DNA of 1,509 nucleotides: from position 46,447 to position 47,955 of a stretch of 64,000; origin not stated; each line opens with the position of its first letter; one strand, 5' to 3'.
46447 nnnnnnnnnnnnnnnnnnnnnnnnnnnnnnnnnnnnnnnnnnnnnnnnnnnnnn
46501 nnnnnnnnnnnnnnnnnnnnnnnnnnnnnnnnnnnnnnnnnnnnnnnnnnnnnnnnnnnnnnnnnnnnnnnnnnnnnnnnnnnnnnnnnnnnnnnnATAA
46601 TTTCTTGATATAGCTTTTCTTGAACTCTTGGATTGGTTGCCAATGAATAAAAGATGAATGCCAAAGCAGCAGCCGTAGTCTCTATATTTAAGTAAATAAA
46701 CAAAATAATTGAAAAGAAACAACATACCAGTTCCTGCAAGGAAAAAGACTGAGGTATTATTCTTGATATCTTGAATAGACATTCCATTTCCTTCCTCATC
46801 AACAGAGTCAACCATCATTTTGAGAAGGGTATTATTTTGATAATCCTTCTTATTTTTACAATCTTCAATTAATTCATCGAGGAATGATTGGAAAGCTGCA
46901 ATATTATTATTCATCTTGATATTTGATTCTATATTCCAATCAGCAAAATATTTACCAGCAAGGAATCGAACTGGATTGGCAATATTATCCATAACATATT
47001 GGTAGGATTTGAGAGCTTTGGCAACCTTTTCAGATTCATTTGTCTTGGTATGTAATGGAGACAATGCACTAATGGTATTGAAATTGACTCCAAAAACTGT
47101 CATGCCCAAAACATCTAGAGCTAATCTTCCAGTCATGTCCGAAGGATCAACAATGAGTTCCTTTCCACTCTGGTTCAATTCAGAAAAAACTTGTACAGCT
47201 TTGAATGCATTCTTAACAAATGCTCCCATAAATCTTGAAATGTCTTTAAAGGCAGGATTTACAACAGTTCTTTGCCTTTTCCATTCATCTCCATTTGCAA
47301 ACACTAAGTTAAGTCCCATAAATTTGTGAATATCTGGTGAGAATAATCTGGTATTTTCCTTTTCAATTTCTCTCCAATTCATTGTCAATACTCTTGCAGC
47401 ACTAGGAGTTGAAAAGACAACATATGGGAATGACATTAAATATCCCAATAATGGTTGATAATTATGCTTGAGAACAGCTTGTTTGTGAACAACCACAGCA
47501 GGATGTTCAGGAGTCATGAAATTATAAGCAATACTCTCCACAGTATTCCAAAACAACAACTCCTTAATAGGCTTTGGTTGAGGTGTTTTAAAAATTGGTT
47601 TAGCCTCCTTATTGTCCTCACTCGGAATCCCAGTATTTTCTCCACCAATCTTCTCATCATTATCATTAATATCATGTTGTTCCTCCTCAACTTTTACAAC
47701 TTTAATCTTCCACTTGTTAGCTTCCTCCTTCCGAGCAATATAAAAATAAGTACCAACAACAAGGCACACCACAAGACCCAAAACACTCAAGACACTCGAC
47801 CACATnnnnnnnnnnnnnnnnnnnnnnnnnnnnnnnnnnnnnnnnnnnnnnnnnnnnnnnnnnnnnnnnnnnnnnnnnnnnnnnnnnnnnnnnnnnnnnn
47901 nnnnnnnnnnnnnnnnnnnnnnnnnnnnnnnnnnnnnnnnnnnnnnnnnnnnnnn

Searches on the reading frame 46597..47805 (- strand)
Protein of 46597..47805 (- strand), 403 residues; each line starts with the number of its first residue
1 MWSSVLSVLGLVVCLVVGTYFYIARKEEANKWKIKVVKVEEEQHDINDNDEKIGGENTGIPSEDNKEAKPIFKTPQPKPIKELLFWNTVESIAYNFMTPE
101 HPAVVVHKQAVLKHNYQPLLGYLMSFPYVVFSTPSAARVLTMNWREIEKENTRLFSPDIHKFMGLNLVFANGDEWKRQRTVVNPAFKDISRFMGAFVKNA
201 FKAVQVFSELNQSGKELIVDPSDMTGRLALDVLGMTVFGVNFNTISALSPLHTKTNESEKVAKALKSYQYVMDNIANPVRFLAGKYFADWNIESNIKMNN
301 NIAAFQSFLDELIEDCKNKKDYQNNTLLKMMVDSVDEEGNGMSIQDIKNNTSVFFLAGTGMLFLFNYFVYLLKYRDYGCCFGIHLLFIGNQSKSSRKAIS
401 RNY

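Call 20: search_protein_families(library=pfam, proteins=[window:46597-47805:-], max_evalue=0.001)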
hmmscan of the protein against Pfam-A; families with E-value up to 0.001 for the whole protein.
window:46597-47805:- (403 aa): 1 family
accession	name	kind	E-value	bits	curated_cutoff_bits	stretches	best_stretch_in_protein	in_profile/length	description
PF00067.27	p450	-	3.4e-19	69.4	22.8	1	111-359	28-275/462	Cytochrome P450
